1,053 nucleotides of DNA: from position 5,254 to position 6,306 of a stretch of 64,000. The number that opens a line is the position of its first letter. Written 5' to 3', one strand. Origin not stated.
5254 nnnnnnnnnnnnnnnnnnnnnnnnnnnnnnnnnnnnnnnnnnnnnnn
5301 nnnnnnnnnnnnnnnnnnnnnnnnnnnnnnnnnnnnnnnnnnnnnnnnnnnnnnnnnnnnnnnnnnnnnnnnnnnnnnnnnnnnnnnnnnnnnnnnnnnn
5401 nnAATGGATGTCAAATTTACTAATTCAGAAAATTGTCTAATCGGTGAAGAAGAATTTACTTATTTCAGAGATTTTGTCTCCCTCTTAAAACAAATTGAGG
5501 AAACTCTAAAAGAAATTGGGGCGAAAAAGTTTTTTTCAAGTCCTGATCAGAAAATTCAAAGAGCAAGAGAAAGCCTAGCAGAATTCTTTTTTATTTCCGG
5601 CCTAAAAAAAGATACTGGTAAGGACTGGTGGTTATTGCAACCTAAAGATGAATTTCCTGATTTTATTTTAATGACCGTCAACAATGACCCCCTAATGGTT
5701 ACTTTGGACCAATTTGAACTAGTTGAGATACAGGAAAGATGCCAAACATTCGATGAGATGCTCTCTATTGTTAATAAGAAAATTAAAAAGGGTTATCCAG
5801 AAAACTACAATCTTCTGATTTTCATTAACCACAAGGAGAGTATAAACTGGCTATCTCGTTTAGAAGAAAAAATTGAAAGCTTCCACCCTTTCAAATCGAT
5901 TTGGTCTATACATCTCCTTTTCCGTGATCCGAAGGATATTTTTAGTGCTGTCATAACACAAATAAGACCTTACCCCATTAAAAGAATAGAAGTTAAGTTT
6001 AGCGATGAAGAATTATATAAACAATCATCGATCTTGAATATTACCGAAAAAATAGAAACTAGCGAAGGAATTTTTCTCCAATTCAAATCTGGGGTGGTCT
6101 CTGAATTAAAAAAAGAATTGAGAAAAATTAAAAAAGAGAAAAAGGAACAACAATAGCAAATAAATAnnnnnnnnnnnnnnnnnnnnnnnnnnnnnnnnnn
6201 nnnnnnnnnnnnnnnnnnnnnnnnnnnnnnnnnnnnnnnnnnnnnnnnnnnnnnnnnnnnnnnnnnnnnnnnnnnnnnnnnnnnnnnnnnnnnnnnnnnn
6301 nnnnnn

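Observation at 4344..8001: Tight four-gene operon headed by an AlbA_2/Schlafen-like protein, with three unknown partners (two-zinc-ribbon protein, possible HEPN-like protein): candidate novel defence module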

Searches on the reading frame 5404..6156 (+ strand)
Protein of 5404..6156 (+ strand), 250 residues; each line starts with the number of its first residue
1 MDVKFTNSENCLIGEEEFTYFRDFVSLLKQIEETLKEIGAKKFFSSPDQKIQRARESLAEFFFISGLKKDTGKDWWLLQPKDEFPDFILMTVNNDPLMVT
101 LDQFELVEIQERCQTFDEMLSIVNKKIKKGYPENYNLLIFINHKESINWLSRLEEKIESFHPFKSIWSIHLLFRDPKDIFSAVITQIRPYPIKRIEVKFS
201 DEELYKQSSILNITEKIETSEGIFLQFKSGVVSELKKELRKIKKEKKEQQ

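Call 3: search_protein_families(library=pfam, proteins=[window:5404-6156:+], max_evalue=0.1)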
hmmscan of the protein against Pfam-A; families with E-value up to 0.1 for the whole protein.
window:5404-6156:+ (250 aa): 0 families

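Call 4: search_protein_families(library=padloc, proteins=[window:5404-6156:+], max_evalue=0.1)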
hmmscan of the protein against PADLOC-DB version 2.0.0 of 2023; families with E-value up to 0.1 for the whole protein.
window:5404-6156:+ (250 aa): 0 families

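Call 5: search_protein_families(library=ncbifam, proteins=[window:5404-6156:+], max_evalue=0.1)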
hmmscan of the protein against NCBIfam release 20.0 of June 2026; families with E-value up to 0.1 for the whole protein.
window:5404-6156:+ (250 aa): 1 family
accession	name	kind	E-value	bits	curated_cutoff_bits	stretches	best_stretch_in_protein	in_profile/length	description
NF002297.0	PRK01222.1-3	equivalog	0.028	13.9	259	1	208-244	158-194/204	phosphoribosylanthranilate isomerase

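Call 6: search_protein_families(library=phrogs, proteins=[window:5404-6156:+], max_evalue=0.1)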
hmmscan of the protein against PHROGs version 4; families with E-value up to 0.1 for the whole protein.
window:5404-6156:+ (250 aa): 1 family
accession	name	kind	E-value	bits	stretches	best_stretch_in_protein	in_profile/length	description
phrog_13754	-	unknown function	0.023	16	1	104-128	21-45/54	-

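Call 29: find_homologous_proteins(query=window:5404-6156:+)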
Query window:5404-6156:+ (250 aa): 19 proteins with E <= 0.001 among 654 candidates.
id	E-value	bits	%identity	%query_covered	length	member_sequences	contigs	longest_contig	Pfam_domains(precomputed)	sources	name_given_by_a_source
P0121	1.9e-152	524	96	100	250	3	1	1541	-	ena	-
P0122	2.6e-122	425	75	100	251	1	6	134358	-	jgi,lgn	jgi:hypothetical protein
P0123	9.4e-93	328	60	98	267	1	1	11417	-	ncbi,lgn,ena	-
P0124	4.3e-88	313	56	94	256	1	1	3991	-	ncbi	-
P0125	3.3e-75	271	51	96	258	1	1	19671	-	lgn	-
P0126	2.2e-70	255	49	90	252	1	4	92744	-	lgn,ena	-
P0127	2.7e-69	252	47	96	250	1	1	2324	-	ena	-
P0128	2.9e-69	251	49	96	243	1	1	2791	-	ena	-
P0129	1.1e-68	250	47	90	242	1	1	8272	-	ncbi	-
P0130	5.2e-67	244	48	97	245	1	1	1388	-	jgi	jgi:hypothetical protein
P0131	5.7e-67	244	48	97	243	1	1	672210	-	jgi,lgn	-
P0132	3.6e-66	241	47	93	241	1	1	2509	-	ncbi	-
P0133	7.7e-66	240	50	92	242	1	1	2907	-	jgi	-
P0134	2.0e-60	222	52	76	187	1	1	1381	-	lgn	-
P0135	4.0e-60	222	51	78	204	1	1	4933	-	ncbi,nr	ncbi:MAG: hypothetical protein Q8R36_02750, partial [bacterium]|nr:hypothetical protein [bacterium]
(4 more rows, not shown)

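Call 31: find_encoding_contigs(protein=P0122, flank=8000, max_places=2)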
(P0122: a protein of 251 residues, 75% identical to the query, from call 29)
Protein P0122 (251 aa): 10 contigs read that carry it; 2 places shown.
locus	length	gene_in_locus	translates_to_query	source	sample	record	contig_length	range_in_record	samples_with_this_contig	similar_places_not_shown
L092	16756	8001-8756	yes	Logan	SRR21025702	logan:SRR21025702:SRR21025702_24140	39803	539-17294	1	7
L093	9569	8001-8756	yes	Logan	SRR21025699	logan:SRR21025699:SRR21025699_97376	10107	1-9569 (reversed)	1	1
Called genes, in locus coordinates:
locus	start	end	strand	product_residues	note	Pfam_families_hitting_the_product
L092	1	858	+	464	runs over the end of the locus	?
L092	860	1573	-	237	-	PF00929:RNase_T, PF01612:DNA_pol_A_exo1 (weak), PF20600:ExoX-like_C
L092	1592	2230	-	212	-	-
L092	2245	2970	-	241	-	PF12385:Peptidase_C70 (faint), PF13529:Peptidase_C39_2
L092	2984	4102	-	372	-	-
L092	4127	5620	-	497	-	PF02074:Peptidase_M32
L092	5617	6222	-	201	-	PF00561:Abhydrolase_1 (weak), PF12697:Abhydrolase_6 (faint), PF06821:Ser_hydrolase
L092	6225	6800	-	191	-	-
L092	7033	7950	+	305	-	PF04471:Mrr_cat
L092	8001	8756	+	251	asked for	-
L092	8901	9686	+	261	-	PF00459:Inositol_P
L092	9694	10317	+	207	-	PF03575:Peptidase_S51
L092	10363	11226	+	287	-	PF08538:DUF1749, PF12146:Hydrolase_4, PF00561:Abhydrolase_1, PF12697:Abhydrolase_6 (faint), PF12048:DUF3530 (weak)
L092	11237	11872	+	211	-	PF00300:His_Phos_1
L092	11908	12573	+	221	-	PF00293:NUDIX, PF19368:WHD_AraR, PF21906:WHD_NrtR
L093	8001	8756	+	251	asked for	-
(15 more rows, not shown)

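Call 32: find_encoding_contigs(protein=P0131, flank=8000, max_places=1)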
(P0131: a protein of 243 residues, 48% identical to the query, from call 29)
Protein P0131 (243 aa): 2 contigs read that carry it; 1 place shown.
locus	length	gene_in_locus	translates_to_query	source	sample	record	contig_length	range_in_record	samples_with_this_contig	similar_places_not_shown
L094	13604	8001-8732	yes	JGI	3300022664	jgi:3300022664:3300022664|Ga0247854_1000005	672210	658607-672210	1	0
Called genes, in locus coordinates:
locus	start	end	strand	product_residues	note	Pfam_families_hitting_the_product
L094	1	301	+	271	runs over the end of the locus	-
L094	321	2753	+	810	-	PF03734:YkuD, PF00768:Peptidase_S11, PF13354:Beta-lactamase2 (weak), PF09587:PGA_cap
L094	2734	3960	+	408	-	PF01520:Amidase_3 (faint), PF01471:PG_binding_1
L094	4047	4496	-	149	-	-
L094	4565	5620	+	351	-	PF01207:Dus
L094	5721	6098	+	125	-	-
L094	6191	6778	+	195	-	PF20803:PaaX_M, PF09827:CRISPR_Cas2 (weak)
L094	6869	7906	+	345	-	PF05496:RuvB_N (weak), PF13177:DNA_pol3_delta2 (weak), PF00004:AAA, PF07728:AAA_5 (faint), PF13177:DNA_pol3_delta2, PF12169:DNA_pol3_gamma3 (weak)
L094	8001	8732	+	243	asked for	-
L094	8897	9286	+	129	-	-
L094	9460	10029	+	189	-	-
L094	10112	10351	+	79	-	PF18893:DUF5652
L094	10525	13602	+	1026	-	?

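Call 33: find_encoding_contigs(protein=P0126, flank=8000, max_places=1)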
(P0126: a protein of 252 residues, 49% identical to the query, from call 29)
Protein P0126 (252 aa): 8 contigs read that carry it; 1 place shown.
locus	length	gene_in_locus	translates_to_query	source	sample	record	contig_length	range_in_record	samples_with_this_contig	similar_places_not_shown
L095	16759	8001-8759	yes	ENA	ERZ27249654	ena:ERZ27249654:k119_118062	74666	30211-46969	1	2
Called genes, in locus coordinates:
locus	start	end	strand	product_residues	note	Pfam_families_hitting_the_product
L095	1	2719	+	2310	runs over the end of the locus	PF00501:AMP-binding, PF13489:Methyltransf_23, PF08241:Methyltransf_11, PF08242:Methyltransf_12, PF13649:Methyltransf_25, PF13847:Methyltransf_31, PF00501:AMP-binding, PF00550:PP-binding, +9 more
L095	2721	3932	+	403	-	PF00202:Aminotran_3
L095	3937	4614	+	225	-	PF22624:AASDHPPT_N, PF01648:ACPS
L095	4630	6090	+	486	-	PF00587:tRNA-synt_2b, PF03129:HGTP_anticodon, PF09180:ProRS-C_1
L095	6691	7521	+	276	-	PF13365:Trypsin_2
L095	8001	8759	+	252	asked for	-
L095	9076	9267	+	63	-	-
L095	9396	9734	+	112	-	-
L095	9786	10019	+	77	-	-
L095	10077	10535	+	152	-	PF00383:dCMP_cyt_deam_1, PF14437:MafB19-deam, PF14439:Bd3614-deam (faint)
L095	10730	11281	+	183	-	-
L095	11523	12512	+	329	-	PF02661:Fic (weak)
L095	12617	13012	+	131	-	-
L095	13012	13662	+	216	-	-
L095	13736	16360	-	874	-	PF13204:Apiosidase, PF01471:PG_binding_1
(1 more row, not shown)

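Call 73: find_encoding_contigs(protein=P0123, flank=8000, max_places=2)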
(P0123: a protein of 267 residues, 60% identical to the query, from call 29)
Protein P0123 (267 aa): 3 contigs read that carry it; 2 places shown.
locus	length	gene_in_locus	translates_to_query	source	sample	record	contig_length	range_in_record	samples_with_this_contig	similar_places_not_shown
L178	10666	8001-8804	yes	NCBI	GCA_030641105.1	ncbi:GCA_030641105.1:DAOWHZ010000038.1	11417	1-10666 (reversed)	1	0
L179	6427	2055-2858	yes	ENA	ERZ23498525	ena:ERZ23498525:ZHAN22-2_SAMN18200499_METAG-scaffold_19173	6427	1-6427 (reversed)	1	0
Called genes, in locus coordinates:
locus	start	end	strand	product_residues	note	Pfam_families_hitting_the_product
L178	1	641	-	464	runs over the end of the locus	?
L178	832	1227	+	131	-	-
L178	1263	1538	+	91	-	-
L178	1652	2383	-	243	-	PF12698:ABC2_membrane_3, PF12730:ABC2_membrane_4 (weak), PF13346:ABC2_membrane_5 (weak), PF12679:ABC2_membrane_2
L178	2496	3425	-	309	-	PF00005:ABC_tran, PF13304:AAA_21, PF13732:DrrA1-3_C (faint)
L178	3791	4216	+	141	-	-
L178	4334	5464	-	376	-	PF00595:PDZ (faint), PF00089:Trypsin, PF13365:Trypsin_2, PF13180:PDZ_2, PF17820:PDZ_6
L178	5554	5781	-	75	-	-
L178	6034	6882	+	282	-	-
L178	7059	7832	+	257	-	-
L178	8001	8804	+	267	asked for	-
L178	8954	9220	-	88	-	-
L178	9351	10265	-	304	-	PF18075:FtsX_ECD, PF02687:FtsX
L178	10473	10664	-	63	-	?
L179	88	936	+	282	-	-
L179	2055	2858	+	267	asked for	-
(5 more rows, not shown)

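Call 76: search_solved_structures(query=A5, max_evalue=5)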
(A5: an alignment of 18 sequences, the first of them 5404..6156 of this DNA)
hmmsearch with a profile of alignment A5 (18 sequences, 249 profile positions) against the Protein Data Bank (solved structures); distinct sequences matched with E-value up to 5: 6.
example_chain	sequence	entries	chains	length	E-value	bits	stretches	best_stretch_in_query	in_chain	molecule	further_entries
1z6x_A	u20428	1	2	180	0.9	12.1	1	104-182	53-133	ADP-ribosylation factor 4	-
3lzc_A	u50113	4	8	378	1.2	11.7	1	16-62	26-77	Dph2 | 2-(3-amino-3-carboxypropyl)histidine synthase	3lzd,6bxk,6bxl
3cmv_A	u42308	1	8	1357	2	11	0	119-146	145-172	Protein recA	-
3cmt_A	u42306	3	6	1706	2.8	10.5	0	119-146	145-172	Protein recA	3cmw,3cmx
7rmx_A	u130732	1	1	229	4.3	9.9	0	16-58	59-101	Tunable symmetric protein, D_3_212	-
3cmu_A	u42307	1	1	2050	4.9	9.7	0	119-146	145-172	Protein recA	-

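Call 84: search_protein_representatives(alignment_id=A5)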
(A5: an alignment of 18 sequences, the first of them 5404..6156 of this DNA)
Query: 18 sequences, 249 profile positions. Proteins with E-value up to 0.001 (for the whole library): 123; up to 1e-10: 56; up to 1e-30: 32. The best 123 are listed.
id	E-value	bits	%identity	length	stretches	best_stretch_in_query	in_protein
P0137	5.7e-97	340.4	-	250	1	2-248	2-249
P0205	2.6e-95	335.0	-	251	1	2-247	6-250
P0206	4.1e-94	331.0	-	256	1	2-248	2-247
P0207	7.7e-91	320.3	-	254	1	1-246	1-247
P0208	3.4e-89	314.9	-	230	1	18-243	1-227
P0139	8.2e-88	310.4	-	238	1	13-244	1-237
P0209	5.6e-87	307.6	-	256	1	1-246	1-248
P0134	1.9e-86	305.9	-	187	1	58-246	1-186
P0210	1.1e-78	280.4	-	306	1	4-246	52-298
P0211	3.6e-77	275.5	-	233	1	18-246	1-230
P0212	1.2e-76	273.8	-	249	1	1-248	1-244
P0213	9.9e-73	261.0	-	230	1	19-244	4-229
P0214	1.3e-71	257.4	-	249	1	1-245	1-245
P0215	4.9e-70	252.1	-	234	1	16-246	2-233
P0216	2.0e-66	240.4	-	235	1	18-241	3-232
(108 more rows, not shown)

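Call 86: search_protein_families(library=pfam, alignment_id=A6, max_evalue=0.01)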
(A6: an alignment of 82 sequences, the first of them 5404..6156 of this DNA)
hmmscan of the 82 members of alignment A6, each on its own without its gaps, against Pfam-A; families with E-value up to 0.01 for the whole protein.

A. member 1, window:5404-6156:+ (250 aa): 0 families

B. families by the number of members that match (of 82 scanned): 7 families
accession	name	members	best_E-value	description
PF07690.21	MFS_1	1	9.2e-17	Major Facilitator Superfamily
PF02810.21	SEC-C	1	1.4e-07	SEC-C motif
PF08485.16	Polysacc_syn_2C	1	0.002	Polysaccharide biosynthesis protein C-terminal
PF07754.17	HVO_2753_ZBP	1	0.0049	Small zinc finger protein HVO_2753-like, Zn-binding pocket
PF20803.2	PaaX_M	1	0.0053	PaaX protein central Cas2-like domain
PF01221.23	Dynein_light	1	0.0063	Dynein light chain type 1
PF19173.5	DUF5855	1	0.0097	Family of unknown function (DUF5855)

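Call 87: search_solved_structures(query=A6, max_evalue=10)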
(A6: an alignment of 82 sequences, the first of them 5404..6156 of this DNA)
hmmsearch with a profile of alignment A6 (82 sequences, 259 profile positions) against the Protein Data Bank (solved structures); distinct sequences matched with E-value up to 10: 2.
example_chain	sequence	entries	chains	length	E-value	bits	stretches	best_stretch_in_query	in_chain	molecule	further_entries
5d8e_A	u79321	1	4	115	0.85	12.1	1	172-237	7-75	SOSS complex subunit B1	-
5d8f_A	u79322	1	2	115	1.7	11.1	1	172-237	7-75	SOSS complex subunit B1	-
